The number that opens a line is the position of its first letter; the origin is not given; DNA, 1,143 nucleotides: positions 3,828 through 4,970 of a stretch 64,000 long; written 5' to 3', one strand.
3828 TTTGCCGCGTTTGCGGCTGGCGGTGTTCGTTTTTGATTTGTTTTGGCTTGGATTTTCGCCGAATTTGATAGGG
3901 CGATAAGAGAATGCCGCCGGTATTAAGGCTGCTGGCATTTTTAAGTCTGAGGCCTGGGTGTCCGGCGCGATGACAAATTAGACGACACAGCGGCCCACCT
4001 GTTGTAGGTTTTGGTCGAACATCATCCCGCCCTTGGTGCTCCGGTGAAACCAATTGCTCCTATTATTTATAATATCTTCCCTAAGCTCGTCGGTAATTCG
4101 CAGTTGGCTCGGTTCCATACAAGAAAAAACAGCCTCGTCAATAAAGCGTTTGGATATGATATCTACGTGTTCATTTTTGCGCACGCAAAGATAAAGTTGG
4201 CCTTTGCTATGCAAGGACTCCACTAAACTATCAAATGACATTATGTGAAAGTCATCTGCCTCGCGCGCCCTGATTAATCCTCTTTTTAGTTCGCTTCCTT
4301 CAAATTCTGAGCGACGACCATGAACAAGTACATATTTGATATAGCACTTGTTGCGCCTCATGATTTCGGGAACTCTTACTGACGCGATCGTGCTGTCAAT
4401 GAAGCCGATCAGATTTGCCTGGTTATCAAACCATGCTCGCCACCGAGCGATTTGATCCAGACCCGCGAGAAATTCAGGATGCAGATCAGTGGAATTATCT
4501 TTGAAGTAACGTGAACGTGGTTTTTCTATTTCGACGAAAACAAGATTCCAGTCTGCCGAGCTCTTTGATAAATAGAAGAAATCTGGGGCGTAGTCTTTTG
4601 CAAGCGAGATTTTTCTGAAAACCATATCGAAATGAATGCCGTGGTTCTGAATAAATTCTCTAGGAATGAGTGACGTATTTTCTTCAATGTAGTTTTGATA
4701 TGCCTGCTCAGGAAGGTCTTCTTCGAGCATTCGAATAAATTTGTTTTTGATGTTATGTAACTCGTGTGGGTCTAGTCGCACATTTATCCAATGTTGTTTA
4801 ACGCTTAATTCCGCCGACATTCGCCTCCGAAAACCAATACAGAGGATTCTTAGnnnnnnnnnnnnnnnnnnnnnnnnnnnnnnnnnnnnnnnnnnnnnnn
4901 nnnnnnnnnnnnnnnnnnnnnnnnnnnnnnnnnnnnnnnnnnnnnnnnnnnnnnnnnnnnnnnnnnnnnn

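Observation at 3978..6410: SEC-C-tailed cytoplasmic protease + HEPN-like protein + DUF4263 (Shedu-type) nuclease: candidate three-gene anti-phage cassette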

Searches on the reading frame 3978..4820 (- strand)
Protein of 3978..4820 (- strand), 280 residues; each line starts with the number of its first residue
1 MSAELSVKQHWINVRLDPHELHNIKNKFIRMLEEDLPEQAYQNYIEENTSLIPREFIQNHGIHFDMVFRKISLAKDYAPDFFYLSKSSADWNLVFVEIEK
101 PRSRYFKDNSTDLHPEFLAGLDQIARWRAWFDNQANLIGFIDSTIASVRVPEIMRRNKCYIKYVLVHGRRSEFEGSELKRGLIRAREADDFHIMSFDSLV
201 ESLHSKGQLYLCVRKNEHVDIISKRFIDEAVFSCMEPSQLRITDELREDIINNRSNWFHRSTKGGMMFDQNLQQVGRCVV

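Call 3: search_protein_families(library=pfam, proteins=[window:3978-4820:-], max_evalue=1)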
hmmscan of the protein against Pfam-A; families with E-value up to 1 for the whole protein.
window:3978-4820:- (280 aa): 1 family
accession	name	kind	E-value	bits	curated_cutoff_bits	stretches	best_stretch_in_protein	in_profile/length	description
PF14082.12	SduA_C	-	8.6e-22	78.4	27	1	37-200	3-159/159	Shedu protein SduA, C-terminal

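Call 4: search_protein_families(library=padloc, proteins=[window:3978-4820:-], max_evalue=1)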
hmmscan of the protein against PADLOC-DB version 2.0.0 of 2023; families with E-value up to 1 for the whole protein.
window:3978-4820:- (280 aa): 8 families
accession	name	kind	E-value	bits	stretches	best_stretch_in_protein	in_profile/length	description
PDLC00378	SduA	-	2.7e-88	294.2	1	19-257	6-249/287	DUF4263 domain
PDLC00398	SduA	-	3.6e-30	103.2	1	23-231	24-235/289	DUF4263 domain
PDLC00386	SduA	-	8.6e-22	75.8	1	18-204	68-260/268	DUF4263 domain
PDLC00395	SduA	-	9.8e-14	49.6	1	21-205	5-174/212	DUF4263 domain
PDLC00385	SduA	-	0.00019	18.9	1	22-201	143-308/319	DUF4263 domain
PDLC00396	SduA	-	0.0024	15.3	1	34-206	47-215/230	DUF4263 domain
PDLC00400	SduA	-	0.018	12.5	1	20-134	110-228/308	DUF4263 domain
PDLC00380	SduA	-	0.031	10.8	1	21-51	283-313/480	DUF4263 domain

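Call 5: search_protein_families(library=ncbifam, proteins=[window:3978-4820:-], max_evalue=1)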
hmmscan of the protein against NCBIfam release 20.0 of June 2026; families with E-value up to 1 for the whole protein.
window:3978-4820:- (280 aa): 2 families
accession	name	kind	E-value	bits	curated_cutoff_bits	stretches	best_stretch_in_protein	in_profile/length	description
NF046055.1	restr_BPTD_3080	equivalog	0.015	13.2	800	1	38-104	863-926/970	BPTD_3080 family restriction endonuclease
TIGR00244.1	TIGR00244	equivalog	0.062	13.3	124.65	1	161-206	49-94/147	transcriptional regulator NrdR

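Call 19: find_homologous_proteins(query=window:3978-4820:-)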
Query window:3978-4820:- (280 aa): 197 proteins with E <= 0.001 among 486 candidates; the best 120 are listed.
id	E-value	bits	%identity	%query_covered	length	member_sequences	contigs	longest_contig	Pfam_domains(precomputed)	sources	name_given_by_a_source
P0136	8.8e-188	640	100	100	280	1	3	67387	PF14082.13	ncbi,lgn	-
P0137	5.6e-152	523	85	95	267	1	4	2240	PF14082.13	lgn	-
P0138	5.5e-137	474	76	95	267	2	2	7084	PF14082.13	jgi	jgi:hypothetical protein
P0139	1.4e-135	469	75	95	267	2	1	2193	PF14082.13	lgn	-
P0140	2.9e-135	468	73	95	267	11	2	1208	PF14082.13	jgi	jgi:hypothetical protein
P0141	6.8e-135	467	73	95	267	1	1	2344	PF14082.13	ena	-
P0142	2.3e-134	465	73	95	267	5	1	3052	PF14082.13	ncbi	ncbi:MAG: Shedu immune nuclease family protein [Luteibacter jiangsuensis]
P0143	4.9e-134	464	73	95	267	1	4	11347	PF14082.13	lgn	-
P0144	9.1e-134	463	79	89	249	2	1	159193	PF14082.13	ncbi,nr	ncbi:Shedu immune nuclease family protein [Burkholderia anthina]|nr:Shedu immune nuclease family pro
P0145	3.0e-128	445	71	95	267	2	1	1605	PF14082.13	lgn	-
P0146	2.4e-127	442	70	95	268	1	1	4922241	PF14082.13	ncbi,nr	ncbi:DUF4263 domain-containing protein [Xanthomonas sacchari]|nr:DUF4263 domain-containing protein [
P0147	4.2e-127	441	72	95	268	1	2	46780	PF14082.13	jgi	jgi:hypothetical protein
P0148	7.8e-125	434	69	95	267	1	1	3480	PF14082.13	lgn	-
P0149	2.4e-124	432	74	89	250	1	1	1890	PF14082.13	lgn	-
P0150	4.6e-124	431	68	95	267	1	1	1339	PF14082.13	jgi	-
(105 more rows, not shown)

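Call 21: find_related_loci(query=A2, collection=metagenome_contigs, flank=6000)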
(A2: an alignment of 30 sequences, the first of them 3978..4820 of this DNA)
Query A2 (280 aa) in metagenome_contigs; peptide patterns used: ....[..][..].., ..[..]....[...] (x = any residue, [..] = any of these).
353 stretches matched a pattern; 77 encode a relative of the query (tblastn E <= 1e-3); 77 distinct loci.
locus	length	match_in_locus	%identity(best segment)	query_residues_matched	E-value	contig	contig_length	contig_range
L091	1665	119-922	74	13-280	7e-152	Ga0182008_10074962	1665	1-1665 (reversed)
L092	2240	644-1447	74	13-280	2e-149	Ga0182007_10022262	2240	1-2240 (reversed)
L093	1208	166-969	73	13-280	9e-154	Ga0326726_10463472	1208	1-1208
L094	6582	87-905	69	2-278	4e-133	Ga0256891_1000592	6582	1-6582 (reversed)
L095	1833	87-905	69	2-278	6e-143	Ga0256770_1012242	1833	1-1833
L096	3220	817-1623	71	12-280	1e-136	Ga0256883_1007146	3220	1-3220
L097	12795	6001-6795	63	14-278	4e-117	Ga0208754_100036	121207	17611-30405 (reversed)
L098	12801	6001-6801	62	12-278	6e-117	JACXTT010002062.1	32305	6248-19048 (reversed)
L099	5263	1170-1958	55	14-278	7e-101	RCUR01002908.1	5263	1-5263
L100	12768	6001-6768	57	14-268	1e-100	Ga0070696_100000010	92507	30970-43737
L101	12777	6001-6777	55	17-277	3e-100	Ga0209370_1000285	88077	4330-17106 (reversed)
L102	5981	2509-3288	56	17-278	1e-99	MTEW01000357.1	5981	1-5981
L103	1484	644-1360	60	23-262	2e-106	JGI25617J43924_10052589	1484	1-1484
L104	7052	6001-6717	60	23-262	3e-99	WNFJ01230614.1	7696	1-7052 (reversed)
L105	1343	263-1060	53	13-280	1e-106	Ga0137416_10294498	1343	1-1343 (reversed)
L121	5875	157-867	50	23-259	3e-83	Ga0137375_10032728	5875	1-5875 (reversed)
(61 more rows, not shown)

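Call 24: find_encoding_contigs(protein=P0137, flank=6000, max_places=4)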
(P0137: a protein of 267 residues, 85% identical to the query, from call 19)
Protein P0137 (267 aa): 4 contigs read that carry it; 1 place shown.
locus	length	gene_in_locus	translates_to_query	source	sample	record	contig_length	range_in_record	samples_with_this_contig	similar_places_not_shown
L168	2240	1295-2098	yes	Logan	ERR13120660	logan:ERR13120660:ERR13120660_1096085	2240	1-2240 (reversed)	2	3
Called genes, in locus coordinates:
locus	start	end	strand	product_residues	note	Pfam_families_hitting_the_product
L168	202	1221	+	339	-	PF13676:TIR_2 (weak)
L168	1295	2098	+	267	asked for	PF14082:SduA_C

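Call 53: find_encoding_contigs(protein=P0138, flank=6000, max_places=3)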
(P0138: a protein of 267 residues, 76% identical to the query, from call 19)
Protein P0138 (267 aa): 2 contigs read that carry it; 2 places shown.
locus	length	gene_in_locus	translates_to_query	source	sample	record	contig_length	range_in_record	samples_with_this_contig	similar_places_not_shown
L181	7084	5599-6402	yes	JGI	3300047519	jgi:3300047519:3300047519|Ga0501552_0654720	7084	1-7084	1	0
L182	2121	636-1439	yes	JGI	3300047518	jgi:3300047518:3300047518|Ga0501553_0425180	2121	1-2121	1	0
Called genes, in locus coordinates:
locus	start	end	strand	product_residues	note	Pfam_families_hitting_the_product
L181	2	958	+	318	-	?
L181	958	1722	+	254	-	PF02654:CobS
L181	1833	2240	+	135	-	PF02566:OsmC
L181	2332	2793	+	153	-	PF02001:DUF134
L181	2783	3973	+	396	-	PF00465:Fe-ADH, PF13685:Fe-ADH_2, PF25137:ADH_Fe_C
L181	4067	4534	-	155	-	PF00856:SET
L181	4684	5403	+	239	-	PF00005:ABC_tran, PF13304:AAA_21 (faint)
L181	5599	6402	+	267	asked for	PF14082:SduA_C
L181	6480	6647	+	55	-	-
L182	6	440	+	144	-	PF00005:ABC_tran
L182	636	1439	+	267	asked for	PF14082:SduA_C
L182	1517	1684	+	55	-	-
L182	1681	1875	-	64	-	-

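Call 56: search_solved_structures(query=A2, max_evalue=0.01, show_alignments=2)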
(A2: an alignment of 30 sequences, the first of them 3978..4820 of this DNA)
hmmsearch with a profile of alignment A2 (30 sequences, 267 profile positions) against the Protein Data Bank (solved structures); distinct sequences matched with E-value up to 0.01: 0.

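Call 85: search_protein_families(library=pfam, proteins=[L098:6872-7966:+, L168:202-1221:+, L121:1773-2777:+], max_evalue=0.01)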
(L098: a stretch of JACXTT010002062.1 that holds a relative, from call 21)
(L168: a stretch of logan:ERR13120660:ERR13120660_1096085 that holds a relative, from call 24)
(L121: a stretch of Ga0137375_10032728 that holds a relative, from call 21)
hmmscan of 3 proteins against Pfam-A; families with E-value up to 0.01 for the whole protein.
L098:6872-7966:+ (365 aa): 1 family
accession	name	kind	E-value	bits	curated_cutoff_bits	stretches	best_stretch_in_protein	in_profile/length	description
PF12358.13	DUF3644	-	2.5e-19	70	27.6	1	16-157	2-150/183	Domain of unknown function (DUF3644)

L168:202-1221:+ (339 aa): 1 family
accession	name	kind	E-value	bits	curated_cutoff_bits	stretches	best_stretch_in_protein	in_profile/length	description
PF13676.11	TIR_2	-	1.7e-06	29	28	1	18-141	1-121/122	TIR domain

L121:1773-2777:+ (334 aa): 5 families
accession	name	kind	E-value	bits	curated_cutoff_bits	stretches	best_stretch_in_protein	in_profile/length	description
PF00665.32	rve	-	1.4e-26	93.2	32.6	1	170-263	2-99/102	Integrase core domain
PF13683.12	rve_3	-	3.4e-14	52.8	26.5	1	254-320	1-67/67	Integrase core domain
PF13276.12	HTH_21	-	5.8e-08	33.3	28.1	1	94-149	3-60/60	HTH-like domain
PF24764.1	rva_4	-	1.6e-06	28.4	26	1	169-281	4-114/194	Integrase core domain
PF13333.12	rve_2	-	0.0002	21.9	22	1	275-322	3-50/56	Integrase core domain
